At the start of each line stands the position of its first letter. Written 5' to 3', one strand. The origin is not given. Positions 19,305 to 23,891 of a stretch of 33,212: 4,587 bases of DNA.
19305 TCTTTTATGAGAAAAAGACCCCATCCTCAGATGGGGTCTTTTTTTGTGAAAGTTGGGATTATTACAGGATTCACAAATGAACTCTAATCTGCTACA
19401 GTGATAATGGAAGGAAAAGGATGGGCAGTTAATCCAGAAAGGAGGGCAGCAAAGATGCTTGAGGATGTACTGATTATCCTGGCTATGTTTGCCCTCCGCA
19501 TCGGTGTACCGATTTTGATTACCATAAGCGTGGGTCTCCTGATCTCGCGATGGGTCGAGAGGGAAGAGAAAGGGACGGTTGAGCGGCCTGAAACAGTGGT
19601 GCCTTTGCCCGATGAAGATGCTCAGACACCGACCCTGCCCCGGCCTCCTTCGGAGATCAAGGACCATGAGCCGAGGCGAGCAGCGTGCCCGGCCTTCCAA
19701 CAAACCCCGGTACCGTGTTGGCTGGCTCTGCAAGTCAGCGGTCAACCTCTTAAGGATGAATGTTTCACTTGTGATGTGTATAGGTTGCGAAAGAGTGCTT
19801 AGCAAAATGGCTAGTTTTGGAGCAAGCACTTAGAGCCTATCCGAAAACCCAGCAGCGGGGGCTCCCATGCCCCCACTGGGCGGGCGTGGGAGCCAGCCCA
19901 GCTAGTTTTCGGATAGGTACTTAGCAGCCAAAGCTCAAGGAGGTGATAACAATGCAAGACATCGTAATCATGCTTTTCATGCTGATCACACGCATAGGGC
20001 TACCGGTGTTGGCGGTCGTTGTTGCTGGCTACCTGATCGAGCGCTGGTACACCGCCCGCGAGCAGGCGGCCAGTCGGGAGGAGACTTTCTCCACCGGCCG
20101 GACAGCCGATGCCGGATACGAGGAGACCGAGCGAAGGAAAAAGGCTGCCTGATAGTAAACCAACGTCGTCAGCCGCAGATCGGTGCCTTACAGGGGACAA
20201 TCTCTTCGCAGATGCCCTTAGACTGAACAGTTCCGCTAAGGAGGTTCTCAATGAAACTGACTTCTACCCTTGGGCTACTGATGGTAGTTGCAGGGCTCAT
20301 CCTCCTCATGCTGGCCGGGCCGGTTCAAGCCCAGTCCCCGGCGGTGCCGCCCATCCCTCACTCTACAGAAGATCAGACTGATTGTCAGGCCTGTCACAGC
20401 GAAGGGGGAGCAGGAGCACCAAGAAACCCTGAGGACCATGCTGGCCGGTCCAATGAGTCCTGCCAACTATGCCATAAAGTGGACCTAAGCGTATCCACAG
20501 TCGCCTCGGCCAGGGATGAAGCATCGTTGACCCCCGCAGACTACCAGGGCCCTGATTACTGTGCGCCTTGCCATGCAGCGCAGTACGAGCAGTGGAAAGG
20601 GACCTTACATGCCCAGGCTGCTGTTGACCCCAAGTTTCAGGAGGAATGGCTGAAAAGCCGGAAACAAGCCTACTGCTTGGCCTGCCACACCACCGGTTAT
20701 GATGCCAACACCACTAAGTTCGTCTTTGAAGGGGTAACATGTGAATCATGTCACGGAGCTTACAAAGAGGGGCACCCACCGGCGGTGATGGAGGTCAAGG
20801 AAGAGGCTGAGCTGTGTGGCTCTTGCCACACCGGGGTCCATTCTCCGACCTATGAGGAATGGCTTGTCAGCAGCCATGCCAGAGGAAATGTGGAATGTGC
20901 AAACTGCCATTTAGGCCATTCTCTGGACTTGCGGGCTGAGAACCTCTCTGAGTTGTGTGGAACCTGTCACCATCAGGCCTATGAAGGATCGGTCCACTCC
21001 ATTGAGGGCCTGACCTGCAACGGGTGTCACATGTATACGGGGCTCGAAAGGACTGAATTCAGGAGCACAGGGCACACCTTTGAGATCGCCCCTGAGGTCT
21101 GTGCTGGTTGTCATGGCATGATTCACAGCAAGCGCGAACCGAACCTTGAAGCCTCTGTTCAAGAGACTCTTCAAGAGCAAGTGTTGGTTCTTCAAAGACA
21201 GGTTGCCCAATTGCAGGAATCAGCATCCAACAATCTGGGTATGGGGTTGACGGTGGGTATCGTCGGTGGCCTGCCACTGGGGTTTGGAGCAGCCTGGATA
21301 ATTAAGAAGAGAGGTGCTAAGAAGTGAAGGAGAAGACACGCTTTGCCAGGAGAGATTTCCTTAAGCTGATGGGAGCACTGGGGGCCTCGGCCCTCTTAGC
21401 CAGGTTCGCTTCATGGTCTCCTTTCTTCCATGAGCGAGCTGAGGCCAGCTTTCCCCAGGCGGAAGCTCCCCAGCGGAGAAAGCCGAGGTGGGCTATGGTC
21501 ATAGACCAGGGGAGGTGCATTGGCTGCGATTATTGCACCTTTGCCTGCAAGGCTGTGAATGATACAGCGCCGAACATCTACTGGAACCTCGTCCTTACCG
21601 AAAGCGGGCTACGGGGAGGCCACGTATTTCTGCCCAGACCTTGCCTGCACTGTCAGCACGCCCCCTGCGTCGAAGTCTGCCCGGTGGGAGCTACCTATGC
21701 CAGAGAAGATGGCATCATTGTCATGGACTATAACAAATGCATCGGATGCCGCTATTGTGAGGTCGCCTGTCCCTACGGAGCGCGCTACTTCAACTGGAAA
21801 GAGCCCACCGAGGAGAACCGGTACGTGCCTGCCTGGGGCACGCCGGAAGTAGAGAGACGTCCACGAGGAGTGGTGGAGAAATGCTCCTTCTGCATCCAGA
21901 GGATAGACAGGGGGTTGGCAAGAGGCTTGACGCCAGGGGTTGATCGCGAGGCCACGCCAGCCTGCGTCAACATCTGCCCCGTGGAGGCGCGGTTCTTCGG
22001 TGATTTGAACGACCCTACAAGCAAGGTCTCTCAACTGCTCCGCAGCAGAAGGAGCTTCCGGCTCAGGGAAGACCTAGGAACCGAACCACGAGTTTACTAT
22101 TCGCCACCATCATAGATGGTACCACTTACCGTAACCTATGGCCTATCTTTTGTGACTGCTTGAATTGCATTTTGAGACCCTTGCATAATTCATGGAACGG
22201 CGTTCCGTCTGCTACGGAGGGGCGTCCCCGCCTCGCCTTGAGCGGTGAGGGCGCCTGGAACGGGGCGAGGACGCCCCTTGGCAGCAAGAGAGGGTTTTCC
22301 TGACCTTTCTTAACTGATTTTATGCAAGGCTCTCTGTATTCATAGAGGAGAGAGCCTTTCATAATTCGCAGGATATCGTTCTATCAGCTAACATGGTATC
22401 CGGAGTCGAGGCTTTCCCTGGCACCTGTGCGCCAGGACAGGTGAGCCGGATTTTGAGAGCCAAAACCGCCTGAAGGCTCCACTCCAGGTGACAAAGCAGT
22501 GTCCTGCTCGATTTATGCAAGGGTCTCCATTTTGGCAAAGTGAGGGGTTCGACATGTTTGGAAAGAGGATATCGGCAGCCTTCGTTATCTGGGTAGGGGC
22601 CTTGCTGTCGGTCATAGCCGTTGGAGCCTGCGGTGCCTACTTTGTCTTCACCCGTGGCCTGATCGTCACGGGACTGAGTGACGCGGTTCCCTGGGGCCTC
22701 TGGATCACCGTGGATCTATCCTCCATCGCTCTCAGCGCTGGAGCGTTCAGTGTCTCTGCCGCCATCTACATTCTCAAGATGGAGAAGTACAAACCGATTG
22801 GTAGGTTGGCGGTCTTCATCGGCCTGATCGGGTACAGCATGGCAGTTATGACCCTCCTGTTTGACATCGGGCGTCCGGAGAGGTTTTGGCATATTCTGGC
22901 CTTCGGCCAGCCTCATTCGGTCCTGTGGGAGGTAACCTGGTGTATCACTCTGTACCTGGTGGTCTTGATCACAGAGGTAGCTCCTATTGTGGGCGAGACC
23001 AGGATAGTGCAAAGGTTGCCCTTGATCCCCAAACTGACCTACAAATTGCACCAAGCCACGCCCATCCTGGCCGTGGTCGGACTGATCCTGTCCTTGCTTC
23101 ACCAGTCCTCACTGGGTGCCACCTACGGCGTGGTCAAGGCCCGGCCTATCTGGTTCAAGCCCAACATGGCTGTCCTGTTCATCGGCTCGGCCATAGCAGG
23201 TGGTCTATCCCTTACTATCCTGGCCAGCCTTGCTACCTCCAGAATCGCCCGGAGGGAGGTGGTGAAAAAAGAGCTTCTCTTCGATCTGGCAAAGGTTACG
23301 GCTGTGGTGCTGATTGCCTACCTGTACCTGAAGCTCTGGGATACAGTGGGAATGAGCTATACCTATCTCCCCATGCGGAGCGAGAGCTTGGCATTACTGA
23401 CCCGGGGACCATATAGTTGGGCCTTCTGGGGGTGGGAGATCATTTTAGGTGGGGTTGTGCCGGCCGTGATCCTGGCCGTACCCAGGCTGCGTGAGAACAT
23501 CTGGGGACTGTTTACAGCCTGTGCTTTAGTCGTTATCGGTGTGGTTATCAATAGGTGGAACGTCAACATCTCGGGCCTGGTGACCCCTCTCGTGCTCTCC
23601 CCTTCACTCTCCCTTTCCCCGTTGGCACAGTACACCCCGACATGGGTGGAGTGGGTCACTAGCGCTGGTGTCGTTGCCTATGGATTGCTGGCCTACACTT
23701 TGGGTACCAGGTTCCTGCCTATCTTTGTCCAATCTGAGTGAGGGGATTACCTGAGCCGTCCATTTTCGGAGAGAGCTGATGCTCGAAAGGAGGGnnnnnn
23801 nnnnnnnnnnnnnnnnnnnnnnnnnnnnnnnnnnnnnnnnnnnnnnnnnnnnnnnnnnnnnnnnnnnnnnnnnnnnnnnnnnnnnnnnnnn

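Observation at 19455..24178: Decahaem cytochrome / NrfC / NrfD module bracketed by three paralogous small membrane proteins with a conserved Cys-rich tail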

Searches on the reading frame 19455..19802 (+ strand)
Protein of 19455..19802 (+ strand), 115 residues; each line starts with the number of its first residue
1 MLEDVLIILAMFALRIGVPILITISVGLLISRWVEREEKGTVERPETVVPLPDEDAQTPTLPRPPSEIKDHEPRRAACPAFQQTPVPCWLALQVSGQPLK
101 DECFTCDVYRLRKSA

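Call 3: search_protein_families(library=pfam, proteins=[window:19455-19802:+], max_evalue=1)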
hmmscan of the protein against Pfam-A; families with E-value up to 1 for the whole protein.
window:19455-19802:+ (115 aa): 0 families

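Call 4: search_protein_families(library=ncbifam, proteins=[window:19455-19802:+], max_evalue=1)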
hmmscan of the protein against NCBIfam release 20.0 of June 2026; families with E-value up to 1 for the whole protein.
window:19455-19802:+ (115 aa): 0 families

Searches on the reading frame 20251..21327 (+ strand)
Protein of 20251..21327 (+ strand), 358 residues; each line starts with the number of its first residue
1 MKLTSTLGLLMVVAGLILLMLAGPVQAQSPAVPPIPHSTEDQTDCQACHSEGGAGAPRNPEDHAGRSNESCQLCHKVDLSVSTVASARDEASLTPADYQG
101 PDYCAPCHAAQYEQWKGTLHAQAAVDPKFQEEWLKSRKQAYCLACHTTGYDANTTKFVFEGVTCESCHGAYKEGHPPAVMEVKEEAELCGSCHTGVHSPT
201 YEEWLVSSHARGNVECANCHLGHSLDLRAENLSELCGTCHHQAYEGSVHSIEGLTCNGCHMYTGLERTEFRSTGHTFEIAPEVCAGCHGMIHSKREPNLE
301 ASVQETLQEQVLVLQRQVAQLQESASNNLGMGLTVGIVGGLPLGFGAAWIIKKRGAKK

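Call 3: search_protein_families(library=pfam, proteins=[window:20251-21327:+], max_evalue=1)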
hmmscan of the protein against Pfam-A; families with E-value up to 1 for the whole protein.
window:20251-21327:+ (358 aa): 9 families
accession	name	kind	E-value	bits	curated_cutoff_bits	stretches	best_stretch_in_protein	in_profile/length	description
PF14522.11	Cytochrome_C7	-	2.9e-13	49.9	24.8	4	62-147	7-67/67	Cytochrome c7 and related cytochrome c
PF14537.11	Cytochrom_c3_2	-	9.3e-13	48.9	25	4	160-241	5-79/79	Cytochrome c3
PF13435.11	Cytochrome_C554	-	7.2e-12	46.5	20.8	1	104-169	2-84/84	Cytochrome c554 and c-prime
PF09699.15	Paired_CXXCH_1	-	5.2e-11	42.5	20.6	3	161-195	7-38/41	Doubled CXXCH motif (Paired_CXXCH_1)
PF22678.1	Cytochrom_c_NrfB-like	-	0.00011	23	27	2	104-192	1-89/89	Cytochrome c-type protein NrfB-like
PF02335.20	Cytochrom_C552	-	0.0044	16.5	24.1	2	243-321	234-314/438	Cytochrome c552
PF16639.10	Apocytochr_F_N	-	0.11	13.1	30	0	209-223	14-28/155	Apocytochrome F, N-terminal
PF14282.11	FlxA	-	0.29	11.7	26.3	1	303-326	50-73/101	FlxA-like protein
PF11682.14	Zn_ribbon_11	-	0.61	10.2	24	1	188-204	20-36/37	Probable zinc-ribbon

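Call 4: search_protein_families(library=ncbifam, proteins=[window:20251-21327:+], max_evalue=1)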
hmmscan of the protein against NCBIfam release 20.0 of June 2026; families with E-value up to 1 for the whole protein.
window:20251-21327:+ (358 aa): 11 families
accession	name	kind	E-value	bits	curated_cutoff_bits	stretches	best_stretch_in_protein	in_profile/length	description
TIGR03508.1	decahem_SO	subfamily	3.5e-16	59.4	192.2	2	69-240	3-174/258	DmsE family decaheme c-type cytochrome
NF041198.1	UshA_like_PCGU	equivalog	4.6e-16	58.5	275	1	91-201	398-516/519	UshA-like (seleno)protein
NF041028.1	decahem_GSU2203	exception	2.5e-15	56.5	325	3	135-241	97-208/317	GSU2203 family decaheme c-type cytochrome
NF008659.0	PRK11659.1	equivalog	0.0025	17.5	184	1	103-242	48-169/188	cytochrome c nitrite reductase pentaheme subunit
NF043010.1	Cyt554_Nsmonas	equivalog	0.0033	16.8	400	1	92-172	22-119/238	cytochrome c-550 CycA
TIGR04257.1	nanowire_3heme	domain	0.0037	17.4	40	2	161-200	23-65/75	c(7)-type cytochrome triheme domain-containing protein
TIGR01905.1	paired_CXXCH_1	subfamily_domain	0.0037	17.2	25.2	1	162-195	7-38/41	doubled CXXCH domain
TIGR03146.1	cyt_nit_nrfB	equivalog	0.0055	17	166.6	2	102-241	12-142/145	cytochrome c nitrite reductase pentaheme subunit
TIGR03152.1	cyto_c552_HCOOH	exception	0.029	13.1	692.5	0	120-223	150-254/441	ammonia-forming nitrite reductase cytochrome c552 subunit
NF008339.0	PRK11125.1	equivalog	0.046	12.4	595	1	243-320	276-353/487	ammonia-forming cytochrome c nitrite reductase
NF002736.1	PRK02693.1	equivalog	0.16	11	500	0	209-223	41-55/307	cytochrome f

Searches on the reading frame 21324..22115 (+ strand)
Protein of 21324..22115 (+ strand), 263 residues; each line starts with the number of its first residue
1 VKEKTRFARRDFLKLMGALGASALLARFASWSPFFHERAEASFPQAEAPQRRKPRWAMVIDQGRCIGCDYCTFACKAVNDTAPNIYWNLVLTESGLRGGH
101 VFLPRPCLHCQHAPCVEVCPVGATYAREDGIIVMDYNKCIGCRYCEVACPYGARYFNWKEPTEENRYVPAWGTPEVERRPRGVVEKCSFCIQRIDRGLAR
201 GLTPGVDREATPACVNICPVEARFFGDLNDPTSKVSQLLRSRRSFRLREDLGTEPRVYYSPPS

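Call 3: search_protein_families(library=pfam, proteins=[window:21324-22115:+], max_evalue=1)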
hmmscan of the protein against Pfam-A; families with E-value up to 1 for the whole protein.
window:21324-22115:+ (263 aa): 16 families
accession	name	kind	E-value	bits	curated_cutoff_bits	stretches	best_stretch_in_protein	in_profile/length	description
PF13247.11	Fer4_11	-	3.4e-17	62.9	26.2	2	101-160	4-65/100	4Fe-4S dicluster domain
PF12838.12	Fer4_7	-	2.1e-14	54.2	27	3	138-222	1-52/52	4Fe-4S dicluster domain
PF12837.12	Fer4_6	-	8.4e-13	48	25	3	131-153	1-23/24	4Fe-4S binding domain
PF00037.32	Fer4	-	2.3e-12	46.6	21.1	3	133-154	2-23/24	4Fe-4S binding domain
PF12797.12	Fer4_2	-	2.2e-11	43.3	24.5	2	131-151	2-22/22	4Fe-4S binding domain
PF13187.11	Fer4_9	-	2.3e-10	40.8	27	2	64-123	1-51/52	4Fe-4S dicluster domain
PF13237.11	Fer4_10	-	3.8e-10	40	25.5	3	104-150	6-53/53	4Fe-4S dicluster domain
PF13183.11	Fer4_8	-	2.2e-07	31.7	27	2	137-188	3-55/68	4Fe-4S dicluster domain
PF13534.11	Fer4_17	-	1.6e-06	29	22.2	2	138-190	1-49/61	4Fe-4S dicluster domain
PF12798.12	Fer4_3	-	0.00014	22.8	27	2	139-153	1-15/15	4Fe-4S binding domain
PF13484.11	Fer4_16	-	0.00033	21.8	30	0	136-151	50-65/66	4Fe-4S double cluster binding domain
PF14697.11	Fer4_21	-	0.0007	20.1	35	2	106-151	7-53/59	4Fe-4S dicluster domain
PF25160.1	LdpA_Fe-S-bd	-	0.002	18.3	27.6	1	113-152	7-41/49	LdpA Fe-S cluster-binding domain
PF10518.14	TAT_signal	-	0.0059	16.9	22.7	1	9-26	4-21/21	TAT (twin-arginine translocation) pathway signal sequence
PF12800.12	Fer4_4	-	0.017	15.9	24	1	137-152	2-17/17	4Fe-4S binding domain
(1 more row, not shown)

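Call 4: search_protein_families(library=ncbifam, proteins=[window:21324-22115:+], max_evalue=1)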
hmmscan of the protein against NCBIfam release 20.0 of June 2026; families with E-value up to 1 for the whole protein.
window:21324-22115:+ (263 aa): 91 families (the best 25 are shown)
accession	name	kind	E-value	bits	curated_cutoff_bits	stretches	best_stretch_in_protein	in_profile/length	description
NF045797.1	DsrO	equivalog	1.5e-62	211.1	200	1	8-260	4-234/235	sulfate reduction electron transfer complex DsrMKJOP subunit DsrO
NF041782.1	mnquin_red_QrcC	equivalog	2.2e-54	184.7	400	2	101-260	59-225/239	menaquinone reductase iron-sulfur cluster-binding subunit QrcC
NF011569.0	PRK14993.1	equivalog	1.2e-45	155.9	416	2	8-162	4-155/244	tetrathionate reductase subunit TtrB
NF041715.1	arsenate_red_ArrB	equivalog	1.7e-45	155.4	450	2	55-163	2-113/233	arsenate respiratory reductase iron-sulfur subunit ArrB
TIGR03149.1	cyt_nit_nrfC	equivalog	1.4e-42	145.6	377.6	2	8-160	3-148/225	cytochrome c nitrite reductase Fe-S protein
TIGR03478.1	DMSO_red_II_bet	subfamily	1.2e-30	106.5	480.7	2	101-262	125-255/321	DMSO reductase family type II enzyme, iron-sulfur subunit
NF008134.0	PRK10882.1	equivalog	1.1e-29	103.5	263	3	99-163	105-170/329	hydrogenase 2 operon protein HybA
NF038355.1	FDH3_beta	equivalog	2.7e-26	92.7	240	1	58-242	5-174/180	formate dehydrogenase FDH3 subunit beta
NF042979.1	EthbenzDh_ebdB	equivalog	1.3e-25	90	740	3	101-164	147-211/354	ethylbenzene dehydrogenase subunit beta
TIGR02951.1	DMSO_dmsB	equivalog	2.5e-25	89.4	214.1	3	59-159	5-117/161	DMSO/selenate family reductase complex B subunit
NF045715.1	sulf_resp_HmcB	equivalog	1.2e-21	77.2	420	2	99-230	99-200/307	sulfate respiration complex iron-sulfur protein HmcB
TIGR01582.1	FDH-beta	equivalog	5.7e-18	65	334.7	3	106-153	92-140/283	formate dehydrogenase subunit beta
TIGR01660.1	narH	equivalog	1.4e-16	60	524.05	2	101-165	177-242/492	nitrate reductase subunit beta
NF007382.0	PRK09898.1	equivalog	2.4e-16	59.9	213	1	47-153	50-170/208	ferredoxin-like protein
NF007658.0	PRK10330.1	equivalog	9.3e-16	57.8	260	1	58-228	5-157/181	electron transport protein HydN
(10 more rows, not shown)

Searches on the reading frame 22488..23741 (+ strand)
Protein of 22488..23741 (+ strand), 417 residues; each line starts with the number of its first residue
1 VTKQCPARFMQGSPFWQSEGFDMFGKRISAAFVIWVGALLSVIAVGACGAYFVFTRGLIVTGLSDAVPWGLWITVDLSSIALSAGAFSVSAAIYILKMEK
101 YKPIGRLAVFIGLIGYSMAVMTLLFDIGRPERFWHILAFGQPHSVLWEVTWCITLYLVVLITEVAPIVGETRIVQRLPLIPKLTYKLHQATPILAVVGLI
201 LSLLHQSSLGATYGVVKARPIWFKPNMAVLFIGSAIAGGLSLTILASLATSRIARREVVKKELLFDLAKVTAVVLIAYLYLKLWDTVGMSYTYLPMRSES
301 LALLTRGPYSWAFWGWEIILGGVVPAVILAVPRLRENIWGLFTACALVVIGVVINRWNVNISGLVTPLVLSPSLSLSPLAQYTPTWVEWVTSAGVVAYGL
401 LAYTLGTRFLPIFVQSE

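Call 3: search_protein_families(library=pfam, proteins=[window:22488-23741:+], max_evalue=1)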
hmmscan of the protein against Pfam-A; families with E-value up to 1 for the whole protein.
window:22488-23741:+ (417 aa): 2 families
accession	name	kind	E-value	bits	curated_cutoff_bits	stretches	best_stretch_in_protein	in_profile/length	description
PF03916.19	NrfD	-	5.6e-37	128.5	25.8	1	60-366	2-311/313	Polysulphide reductase, NrfD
PF02690.20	Na_Pi_cotrans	-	0.38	11.2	29.1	0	73-122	88-136/137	Na+/Pi-cotransporter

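Call 4: search_protein_families(library=ncbifam, proteins=[window:22488-23741:+], max_evalue=1)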
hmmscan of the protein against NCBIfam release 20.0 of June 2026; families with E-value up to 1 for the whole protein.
window:22488-23741:+ (417 aa): 5 families
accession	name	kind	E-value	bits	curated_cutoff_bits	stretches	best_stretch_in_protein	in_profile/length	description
NF041784.1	mnquin_red_QrcD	equivalog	8.2e-87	292.1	570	1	30-415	16-403/408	menaquinone reductase integral membrane subunit QrcD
NF045714.1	sulf_resp_HmcC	equivalog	8.9e-51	173.3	550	1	42-415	11-370/376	sulfate respiration complex protein HmcC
NF008133.1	PRK10881.1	equivalog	9.5e-45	153.7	450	1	28-413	12-374/377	Ni/Fe-hydrogenase cytochrome b subunit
NF045798.1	DsrP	equivalog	1.2e-22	80.8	350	1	29-405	9-335/346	sulfate reduction electron transfer complex DsrMKJOP subunit DsrP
TIGR03148.1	cyt_nit_nrfD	equivalog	1.1e-11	44.6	347.6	1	66-364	7-312/316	cytochrome c nitrite reductase subunit NrfD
